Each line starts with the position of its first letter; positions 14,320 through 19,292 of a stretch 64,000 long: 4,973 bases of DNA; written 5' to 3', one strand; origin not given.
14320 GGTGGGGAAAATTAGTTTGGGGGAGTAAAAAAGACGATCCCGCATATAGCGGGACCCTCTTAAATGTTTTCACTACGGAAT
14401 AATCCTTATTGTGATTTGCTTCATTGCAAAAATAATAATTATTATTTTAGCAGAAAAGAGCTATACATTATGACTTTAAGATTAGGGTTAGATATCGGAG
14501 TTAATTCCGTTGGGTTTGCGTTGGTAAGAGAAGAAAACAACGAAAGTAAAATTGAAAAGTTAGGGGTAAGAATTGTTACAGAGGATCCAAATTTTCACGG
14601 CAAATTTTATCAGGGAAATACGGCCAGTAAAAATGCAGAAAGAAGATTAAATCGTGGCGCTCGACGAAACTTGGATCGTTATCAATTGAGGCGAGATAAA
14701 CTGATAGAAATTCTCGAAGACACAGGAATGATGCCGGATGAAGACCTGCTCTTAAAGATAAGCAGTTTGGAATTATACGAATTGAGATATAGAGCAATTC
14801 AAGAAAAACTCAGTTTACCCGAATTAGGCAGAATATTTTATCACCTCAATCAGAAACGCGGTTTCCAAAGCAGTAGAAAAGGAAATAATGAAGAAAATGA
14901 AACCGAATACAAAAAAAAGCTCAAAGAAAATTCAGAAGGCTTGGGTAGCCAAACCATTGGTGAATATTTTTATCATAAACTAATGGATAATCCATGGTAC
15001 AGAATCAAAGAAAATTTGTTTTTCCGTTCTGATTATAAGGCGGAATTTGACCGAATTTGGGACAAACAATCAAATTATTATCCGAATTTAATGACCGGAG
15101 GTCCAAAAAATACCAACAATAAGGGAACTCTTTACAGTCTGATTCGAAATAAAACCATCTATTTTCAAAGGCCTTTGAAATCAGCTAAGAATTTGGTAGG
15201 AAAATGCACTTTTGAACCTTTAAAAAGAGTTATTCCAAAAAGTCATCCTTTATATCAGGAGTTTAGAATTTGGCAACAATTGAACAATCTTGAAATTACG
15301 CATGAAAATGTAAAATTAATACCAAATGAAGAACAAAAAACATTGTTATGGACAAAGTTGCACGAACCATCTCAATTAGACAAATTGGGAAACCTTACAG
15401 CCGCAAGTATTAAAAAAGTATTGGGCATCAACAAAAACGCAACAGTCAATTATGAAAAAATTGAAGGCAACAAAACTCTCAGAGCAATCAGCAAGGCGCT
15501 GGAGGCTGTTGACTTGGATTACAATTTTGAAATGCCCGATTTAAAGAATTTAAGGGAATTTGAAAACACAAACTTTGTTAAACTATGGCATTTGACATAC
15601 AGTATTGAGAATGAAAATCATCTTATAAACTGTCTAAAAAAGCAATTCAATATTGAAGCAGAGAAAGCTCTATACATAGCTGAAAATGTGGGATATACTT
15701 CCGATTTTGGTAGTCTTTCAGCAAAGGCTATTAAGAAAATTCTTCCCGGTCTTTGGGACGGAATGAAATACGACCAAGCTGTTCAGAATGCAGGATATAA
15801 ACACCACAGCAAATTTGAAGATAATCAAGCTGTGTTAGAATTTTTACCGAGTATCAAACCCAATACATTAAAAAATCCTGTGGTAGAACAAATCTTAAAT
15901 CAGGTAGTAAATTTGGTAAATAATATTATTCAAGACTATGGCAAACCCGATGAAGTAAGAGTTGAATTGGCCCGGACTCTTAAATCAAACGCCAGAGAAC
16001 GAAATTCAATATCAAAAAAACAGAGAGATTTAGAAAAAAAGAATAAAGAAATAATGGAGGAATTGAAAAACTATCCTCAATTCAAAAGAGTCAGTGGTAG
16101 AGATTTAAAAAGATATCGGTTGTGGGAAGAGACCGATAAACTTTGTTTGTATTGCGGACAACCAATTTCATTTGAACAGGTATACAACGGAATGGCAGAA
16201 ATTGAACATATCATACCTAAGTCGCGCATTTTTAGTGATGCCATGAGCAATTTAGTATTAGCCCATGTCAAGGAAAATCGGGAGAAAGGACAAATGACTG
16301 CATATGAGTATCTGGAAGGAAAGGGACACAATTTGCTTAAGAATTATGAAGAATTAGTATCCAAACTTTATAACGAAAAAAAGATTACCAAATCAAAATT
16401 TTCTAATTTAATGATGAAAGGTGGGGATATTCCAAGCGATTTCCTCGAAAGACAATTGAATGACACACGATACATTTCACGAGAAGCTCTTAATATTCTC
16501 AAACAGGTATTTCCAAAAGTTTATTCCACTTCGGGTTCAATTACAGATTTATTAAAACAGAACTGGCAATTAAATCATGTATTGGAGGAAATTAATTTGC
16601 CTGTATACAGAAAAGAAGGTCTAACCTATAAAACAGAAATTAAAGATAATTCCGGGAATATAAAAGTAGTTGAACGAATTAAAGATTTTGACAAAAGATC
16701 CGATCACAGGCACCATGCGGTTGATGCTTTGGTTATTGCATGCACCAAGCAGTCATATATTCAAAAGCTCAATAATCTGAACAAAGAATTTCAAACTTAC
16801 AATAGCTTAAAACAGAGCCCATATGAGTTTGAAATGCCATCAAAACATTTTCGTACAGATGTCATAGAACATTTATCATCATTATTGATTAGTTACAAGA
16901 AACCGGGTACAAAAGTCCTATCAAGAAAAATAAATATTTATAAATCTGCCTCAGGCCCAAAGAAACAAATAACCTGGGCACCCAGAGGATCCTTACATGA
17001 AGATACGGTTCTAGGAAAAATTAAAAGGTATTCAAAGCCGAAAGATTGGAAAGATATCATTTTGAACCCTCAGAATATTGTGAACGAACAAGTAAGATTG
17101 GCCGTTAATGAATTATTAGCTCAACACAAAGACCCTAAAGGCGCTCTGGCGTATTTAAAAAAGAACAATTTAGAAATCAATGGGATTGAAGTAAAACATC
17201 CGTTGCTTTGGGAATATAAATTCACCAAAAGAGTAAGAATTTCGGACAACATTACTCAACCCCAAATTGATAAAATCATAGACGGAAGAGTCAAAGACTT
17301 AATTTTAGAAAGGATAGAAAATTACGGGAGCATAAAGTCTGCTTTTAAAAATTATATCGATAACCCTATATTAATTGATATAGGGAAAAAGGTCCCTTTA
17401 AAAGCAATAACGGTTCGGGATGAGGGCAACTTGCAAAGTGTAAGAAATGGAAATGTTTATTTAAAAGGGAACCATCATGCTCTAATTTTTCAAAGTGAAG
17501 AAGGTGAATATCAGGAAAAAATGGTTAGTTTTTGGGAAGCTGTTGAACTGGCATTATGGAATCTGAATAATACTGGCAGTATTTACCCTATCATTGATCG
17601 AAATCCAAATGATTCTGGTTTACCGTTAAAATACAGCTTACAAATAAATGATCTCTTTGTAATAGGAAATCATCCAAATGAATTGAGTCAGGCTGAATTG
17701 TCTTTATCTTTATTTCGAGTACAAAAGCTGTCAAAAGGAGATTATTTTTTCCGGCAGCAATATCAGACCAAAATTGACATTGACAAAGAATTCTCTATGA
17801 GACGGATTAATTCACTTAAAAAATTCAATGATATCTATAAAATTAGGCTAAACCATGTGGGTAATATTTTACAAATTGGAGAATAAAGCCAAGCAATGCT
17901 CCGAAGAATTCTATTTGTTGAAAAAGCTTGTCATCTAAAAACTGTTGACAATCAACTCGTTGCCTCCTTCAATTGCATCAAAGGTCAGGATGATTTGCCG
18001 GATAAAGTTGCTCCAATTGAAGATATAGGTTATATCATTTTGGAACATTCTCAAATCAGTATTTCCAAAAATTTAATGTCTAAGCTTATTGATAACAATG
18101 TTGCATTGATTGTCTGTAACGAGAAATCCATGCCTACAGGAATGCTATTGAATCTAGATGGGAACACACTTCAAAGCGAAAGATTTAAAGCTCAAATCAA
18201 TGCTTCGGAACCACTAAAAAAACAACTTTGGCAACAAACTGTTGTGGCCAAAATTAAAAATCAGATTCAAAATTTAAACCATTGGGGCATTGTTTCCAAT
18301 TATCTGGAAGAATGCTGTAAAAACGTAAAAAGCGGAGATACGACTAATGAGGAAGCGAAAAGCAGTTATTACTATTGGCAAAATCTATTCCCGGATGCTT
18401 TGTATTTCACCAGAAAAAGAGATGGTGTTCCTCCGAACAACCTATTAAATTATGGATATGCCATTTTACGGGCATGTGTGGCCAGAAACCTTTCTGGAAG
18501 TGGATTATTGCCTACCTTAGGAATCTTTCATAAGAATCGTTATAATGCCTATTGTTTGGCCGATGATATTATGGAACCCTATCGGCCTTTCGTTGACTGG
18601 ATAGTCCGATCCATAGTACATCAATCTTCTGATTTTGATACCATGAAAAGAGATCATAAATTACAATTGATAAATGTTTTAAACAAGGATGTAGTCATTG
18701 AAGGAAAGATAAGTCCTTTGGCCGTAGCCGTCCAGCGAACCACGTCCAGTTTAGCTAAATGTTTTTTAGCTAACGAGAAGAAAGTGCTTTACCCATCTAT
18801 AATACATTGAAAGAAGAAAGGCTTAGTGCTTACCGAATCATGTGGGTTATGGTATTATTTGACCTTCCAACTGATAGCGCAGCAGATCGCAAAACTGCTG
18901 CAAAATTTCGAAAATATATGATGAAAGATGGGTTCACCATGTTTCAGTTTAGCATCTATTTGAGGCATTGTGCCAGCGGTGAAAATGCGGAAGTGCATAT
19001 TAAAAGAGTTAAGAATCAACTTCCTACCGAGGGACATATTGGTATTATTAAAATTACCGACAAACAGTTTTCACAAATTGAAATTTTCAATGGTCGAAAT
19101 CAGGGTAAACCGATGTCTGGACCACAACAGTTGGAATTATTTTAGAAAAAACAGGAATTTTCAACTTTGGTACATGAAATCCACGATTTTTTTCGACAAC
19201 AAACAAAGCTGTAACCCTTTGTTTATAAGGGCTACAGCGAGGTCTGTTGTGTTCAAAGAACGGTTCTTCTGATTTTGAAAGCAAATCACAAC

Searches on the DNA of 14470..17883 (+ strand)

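Call 34: search_with_rna_model(model_id=R1, sources=[L001, L002, L003, L004, L005, L006, L007, L008, L009, L010, L011, L012, L013, L014, L015, L016, L017, L018, L019, L020, L021, L022, L023, L024, L025, L026, L027, L028, L029, L030, L031, L032, L033, L034, L035, L036, L037, L038, L039, L040, L041, L042, L043, L044, L045, L046, L047, L048, L049, L050, L051, L052, L053, L054, L055, L056, L057, L058, L059, L060, L061, L062, L063, L064, L065, L066, L067, L068, L069, L070, L071, L072, L073, L074, L075, L076, L077, L078, L079, L080, L081, L082], max_evalue=0.05)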
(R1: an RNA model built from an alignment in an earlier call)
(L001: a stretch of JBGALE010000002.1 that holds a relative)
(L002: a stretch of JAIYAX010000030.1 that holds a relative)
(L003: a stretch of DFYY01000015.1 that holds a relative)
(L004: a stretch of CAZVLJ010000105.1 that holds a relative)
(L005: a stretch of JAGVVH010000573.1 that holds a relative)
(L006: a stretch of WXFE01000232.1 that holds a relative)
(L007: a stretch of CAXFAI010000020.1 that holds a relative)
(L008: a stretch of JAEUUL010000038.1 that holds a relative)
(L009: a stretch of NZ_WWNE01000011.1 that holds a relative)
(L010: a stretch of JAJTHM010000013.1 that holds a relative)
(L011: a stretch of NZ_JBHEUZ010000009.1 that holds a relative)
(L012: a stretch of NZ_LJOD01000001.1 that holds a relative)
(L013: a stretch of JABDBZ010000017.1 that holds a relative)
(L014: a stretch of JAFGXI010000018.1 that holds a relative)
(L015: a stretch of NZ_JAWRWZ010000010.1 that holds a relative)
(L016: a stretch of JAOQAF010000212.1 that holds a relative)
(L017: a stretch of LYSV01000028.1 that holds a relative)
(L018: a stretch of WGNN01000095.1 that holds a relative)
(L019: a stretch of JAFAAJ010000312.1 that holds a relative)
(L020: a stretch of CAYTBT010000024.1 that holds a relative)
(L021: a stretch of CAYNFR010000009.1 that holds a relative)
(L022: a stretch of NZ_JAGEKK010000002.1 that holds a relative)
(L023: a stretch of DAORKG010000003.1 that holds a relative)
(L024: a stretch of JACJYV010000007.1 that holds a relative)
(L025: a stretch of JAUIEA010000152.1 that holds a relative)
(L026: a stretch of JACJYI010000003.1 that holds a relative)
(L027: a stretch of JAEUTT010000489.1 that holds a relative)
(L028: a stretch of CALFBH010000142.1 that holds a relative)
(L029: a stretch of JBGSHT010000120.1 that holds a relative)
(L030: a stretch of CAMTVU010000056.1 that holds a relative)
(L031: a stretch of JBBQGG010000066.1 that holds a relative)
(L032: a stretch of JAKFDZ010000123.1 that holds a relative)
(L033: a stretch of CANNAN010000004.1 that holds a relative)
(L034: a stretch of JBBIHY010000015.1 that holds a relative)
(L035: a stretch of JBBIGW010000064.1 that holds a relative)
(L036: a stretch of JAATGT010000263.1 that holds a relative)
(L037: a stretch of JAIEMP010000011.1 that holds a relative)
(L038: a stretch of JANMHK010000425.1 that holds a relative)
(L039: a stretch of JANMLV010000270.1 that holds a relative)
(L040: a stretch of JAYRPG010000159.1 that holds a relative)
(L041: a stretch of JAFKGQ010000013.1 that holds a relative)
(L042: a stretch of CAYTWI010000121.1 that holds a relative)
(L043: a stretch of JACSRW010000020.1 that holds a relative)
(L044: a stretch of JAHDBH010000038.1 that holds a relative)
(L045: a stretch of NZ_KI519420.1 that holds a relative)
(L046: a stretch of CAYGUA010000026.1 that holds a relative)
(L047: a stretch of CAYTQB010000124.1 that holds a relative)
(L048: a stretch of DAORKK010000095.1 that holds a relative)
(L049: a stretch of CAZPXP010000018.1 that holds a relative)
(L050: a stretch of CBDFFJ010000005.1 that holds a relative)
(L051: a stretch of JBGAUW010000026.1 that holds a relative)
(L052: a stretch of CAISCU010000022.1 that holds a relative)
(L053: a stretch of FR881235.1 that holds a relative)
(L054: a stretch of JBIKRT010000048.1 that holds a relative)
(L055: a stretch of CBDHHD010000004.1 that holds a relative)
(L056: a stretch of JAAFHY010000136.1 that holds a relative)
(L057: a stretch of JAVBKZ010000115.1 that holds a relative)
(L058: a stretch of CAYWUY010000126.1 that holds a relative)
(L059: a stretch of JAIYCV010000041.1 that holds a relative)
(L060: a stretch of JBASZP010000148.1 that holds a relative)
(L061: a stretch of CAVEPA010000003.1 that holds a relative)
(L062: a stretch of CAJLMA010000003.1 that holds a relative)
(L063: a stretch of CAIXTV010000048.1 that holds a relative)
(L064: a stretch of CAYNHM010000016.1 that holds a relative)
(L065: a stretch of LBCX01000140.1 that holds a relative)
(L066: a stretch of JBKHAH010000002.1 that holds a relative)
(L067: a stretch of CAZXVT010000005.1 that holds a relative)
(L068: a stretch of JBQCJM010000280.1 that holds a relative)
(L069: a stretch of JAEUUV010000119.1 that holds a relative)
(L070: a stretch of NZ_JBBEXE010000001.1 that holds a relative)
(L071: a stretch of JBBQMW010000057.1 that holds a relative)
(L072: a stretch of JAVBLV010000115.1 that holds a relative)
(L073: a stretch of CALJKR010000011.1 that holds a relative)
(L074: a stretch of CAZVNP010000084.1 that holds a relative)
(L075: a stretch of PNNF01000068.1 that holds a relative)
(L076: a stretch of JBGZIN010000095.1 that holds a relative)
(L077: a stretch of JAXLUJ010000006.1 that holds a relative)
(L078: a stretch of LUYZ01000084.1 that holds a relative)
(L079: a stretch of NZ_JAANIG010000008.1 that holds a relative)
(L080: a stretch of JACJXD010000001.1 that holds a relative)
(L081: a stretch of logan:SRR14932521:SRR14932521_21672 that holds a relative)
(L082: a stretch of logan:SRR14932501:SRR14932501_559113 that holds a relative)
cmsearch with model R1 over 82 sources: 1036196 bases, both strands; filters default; matches with E-value up to 0.05: 82.
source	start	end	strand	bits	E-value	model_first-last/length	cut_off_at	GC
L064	6875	6941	-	88.6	1.2e-16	1-69/69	no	0.39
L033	6818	6889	-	88.3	1.4e-16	1-69/69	no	0.32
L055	6879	6949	-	88.3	1.5e-16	1-69/69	no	0.37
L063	654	720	-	87.7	2e-16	1-69/69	no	0.39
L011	6816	6882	-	87.7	2e-16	1-69/69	no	0.39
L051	6901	6967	-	87.7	2e-16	1-69/69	no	0.39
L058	205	278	-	87.4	2.3e-16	1-69/69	no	0.34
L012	6818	6884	-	86.7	3.4e-16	1-69/69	no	0.39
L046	6870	6940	-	86.4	3.8e-16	1-69/69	no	0.41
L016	6880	6952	-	86.3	4e-16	1-69/69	no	0.38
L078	6837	6907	-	86.3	4.1e-16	1-69/69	no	0.38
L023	6886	6956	-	86.1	4.5e-16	1-69/69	no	0.38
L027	1386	1456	-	86.1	4.5e-16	1-69/69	no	0.38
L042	6737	6803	-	85.8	5.1e-16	1-69/69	no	0.4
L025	1934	2002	-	85.8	5.2e-16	1-69/69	no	0.41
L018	5793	5870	+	85.7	5.5e-16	1-69/69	no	0.38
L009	6880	6946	-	85.4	6.5e-16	1-69/69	no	0.4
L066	6875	6941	-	85.4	6.6e-16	1-69/69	no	0.4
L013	6876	6948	-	83.8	1.5e-15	1-69/69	no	0.37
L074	4259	4339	-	83.7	1.6e-15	1-69/69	no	0.3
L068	1130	1196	-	83.5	1.8e-15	1-69/69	no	0.39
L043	6827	6893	-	83.3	1.9e-15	1-69/69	no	0.37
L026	6886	6954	-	83.2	2e-15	1-69/69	no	0.41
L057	5143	5213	-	83.1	2.2e-15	1-69/69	no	0.38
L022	6824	6890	-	82.9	2.3e-15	1-69/69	no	0.42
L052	1737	1808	-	82.6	2.7e-15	1-69/69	no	0.35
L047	242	308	-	82.3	3.2e-15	1-69/69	no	0.37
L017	6876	6942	-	82.1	3.6e-15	1-69/69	no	0.39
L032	6815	6883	-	82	3.8e-15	1-69/69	no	0.39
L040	6869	6936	-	81.8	4.2e-15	1-69/69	no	0.4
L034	6861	6927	-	81.6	4.5e-15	1-69/69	no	0.42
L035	6827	6893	-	81.5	4.8e-15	1-69/69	no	0.4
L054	6875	6953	-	81.2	5.5e-15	1-69/69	no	0.35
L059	6875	6953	-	81.2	5.5e-15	1-69/69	no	0.37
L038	3249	3319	-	79.9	1.1e-14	1-69/69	no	0.39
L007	6882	6948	-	79.9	1.1e-14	1-69/69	no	0.42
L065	2114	2180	-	79.6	1.3e-14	1-69/69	no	0.4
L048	6010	6076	-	78.8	2e-14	1-69/69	no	0.37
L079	6861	6940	-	78.7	2e-14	1-69/69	no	0.35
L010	6781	6851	-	78.7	2e-14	1-69/69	no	0.38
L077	6877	6943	-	78.6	2.1e-14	1-69/69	no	0.42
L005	319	391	-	78.2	2.6e-14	1-69/69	no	0.44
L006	2251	2323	-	78.2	2.6e-14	1-69/69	no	0.44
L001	6834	6910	-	78.1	2.9e-14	1-69/69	no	0.43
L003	6873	6945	-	77.9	3.2e-14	1-69/69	no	0.42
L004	577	649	-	77.9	3.2e-14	1-69/69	no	0.44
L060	80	147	-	77.5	3.9e-14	1-69/69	no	0.4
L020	6876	6948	-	77.4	3.9e-14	1-69/69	no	0.36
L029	407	474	-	77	5e-14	1-69/69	no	0.41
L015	6798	6875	-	76.8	5.4e-14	1-69/69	no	0.36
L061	6833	6912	-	76.8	5.5e-14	1-69/69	no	0.41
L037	6809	6876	-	76.5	6.4e-14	1-69/69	no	0.38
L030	6805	6872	-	76.4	6.7e-14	1-69/69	no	0.4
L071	6861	6941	-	76.1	7.7e-14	1-69/69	no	0.36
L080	6862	6942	-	74.8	1.5e-13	1-69/69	no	0.36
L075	3994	4076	-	74.6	1.7e-13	1-69/69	no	0.34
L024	6861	6939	-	74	2.3e-13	1-69/69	no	0.39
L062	6715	6800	-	73.9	2.4e-13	1-69/69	no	0.4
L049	6853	6931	-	72.8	4.2e-13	1-69/69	no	0.41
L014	6824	6903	-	72.8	4.3e-13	1-69/69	no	0.39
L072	3390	3459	-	72.6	4.7e-13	1-69/69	no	0.36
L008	6872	6948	-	71.3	9.3e-13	1-69/69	no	0.47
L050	16261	16339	+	70.1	1.7e-12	1-69/69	no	0.42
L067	6866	6941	-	69.9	1.9e-12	1-69/69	no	0.37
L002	6881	6948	-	67.6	6.2e-12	1-69/69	no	0.43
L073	6870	6941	-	66.7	9.7e-12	1-69/69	no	0.4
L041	6559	6638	-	66.6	1.1e-11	1-69/69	no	0.35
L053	6816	6894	-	66.2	1.3e-11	1-69/69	no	0.41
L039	6285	6352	-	65.6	1.7e-11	1-69/69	no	0.41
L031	6867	6939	-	64.7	2.8e-11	1-69/69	no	0.44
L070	6847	6929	-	64.7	2.9e-11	1-69/69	no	0.37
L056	1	48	-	63.2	5.9e-11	1-48/69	3'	0.27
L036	359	437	-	62.8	7.5e-11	1-69/69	no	0.41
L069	6859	6930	-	62.1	1.1e-10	1-69/69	no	0.47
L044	6870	6949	-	61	1.8e-10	1-69/69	no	0.46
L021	6877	6944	-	57.8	9.7e-10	1-69/69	no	0.44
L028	6871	6941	-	56.3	2.2e-09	1-69/69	no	0.3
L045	6841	6915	-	54.6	5.1e-09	1-69/69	no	0.48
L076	6800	6906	-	52.2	1.7e-08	1-69/69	no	0.42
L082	1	36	-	47.4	2.1e-07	1-36/69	3'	0.36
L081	1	33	-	42.4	2.7e-06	1-33/69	3'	0.36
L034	12644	12709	-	25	0.022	1-69/69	no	0.32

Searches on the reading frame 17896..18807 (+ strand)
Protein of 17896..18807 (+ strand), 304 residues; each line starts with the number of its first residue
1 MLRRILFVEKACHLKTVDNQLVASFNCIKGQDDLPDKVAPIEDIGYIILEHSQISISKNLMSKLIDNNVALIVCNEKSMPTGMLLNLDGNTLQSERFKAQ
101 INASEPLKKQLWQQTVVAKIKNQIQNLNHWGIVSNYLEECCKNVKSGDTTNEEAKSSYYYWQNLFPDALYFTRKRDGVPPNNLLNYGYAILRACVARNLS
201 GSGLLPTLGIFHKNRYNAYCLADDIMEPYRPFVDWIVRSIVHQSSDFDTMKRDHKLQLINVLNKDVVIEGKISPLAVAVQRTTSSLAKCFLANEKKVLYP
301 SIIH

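Call 12: search_protein_families(library=ncbifam, proteins=[window:17896-18807:+])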
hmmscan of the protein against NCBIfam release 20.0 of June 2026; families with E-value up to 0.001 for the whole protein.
window:17896-18807:+ (304 aa): 8 families
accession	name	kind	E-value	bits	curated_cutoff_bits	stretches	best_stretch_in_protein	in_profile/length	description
TIGR03639.1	cas1_NMENI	exception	1.5e-84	283.6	120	1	4-286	2-277/278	type II CRISPR-associated endonuclease Cas1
TIGR00287.1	cas1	equivalog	3.2e-22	79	71.7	1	27-250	19-267/327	CRISPR-associated endonuclease Cas1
TIGR04093.1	cas1_CYANO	exception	1.1e-15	57.5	385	1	37-243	33-258/334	type I-D CRISPR-associated endonuclease Cas1d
NF049935.1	cas4g_cas1g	exception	1.2e-12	47.1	560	1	37-234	243-461/546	CRISPR-associated endonuclease Cas4g/Cas1g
TIGR03640.1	cas1_DVULG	exception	7.9e-12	45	385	1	180-243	200-264/340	type I-C CRISPR-associated endonuclease Cas1c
TIGR03641.1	cas1_HMARI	exception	1.9e-11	43.8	304.1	1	12-244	9-249/324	type I-B CRISPR-associated endonuclease Cas1b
TIGR04329.1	cas1_PREFRAN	exception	3.6e-08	32.9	300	1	53-256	52-269/317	type V CRISPR-associated endonuclease Cas1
TIGR03983.1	cas1_MYXAN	equivalog_domain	3.6e-08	32.8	358.05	1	181-248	207-276/347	type I-MYXAN CRISPR-associated endonuclease Cas1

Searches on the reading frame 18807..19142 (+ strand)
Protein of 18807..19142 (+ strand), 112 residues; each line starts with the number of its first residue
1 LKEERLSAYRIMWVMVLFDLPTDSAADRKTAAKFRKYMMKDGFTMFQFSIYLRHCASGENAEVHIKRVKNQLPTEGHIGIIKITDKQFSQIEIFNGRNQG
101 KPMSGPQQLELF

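Call 12: search_protein_families(library=ncbifam, proteins=[window:18807-19142:+])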
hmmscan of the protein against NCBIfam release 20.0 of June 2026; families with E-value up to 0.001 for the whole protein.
window:18807-19142:+ (112 aa): 1 family
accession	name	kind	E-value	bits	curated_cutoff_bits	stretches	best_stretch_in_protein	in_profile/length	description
TIGR01573.1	cas2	equivalog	2.2e-20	72.7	24.5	1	12-100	1-87/96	CRISPR-associated endonuclease Cas2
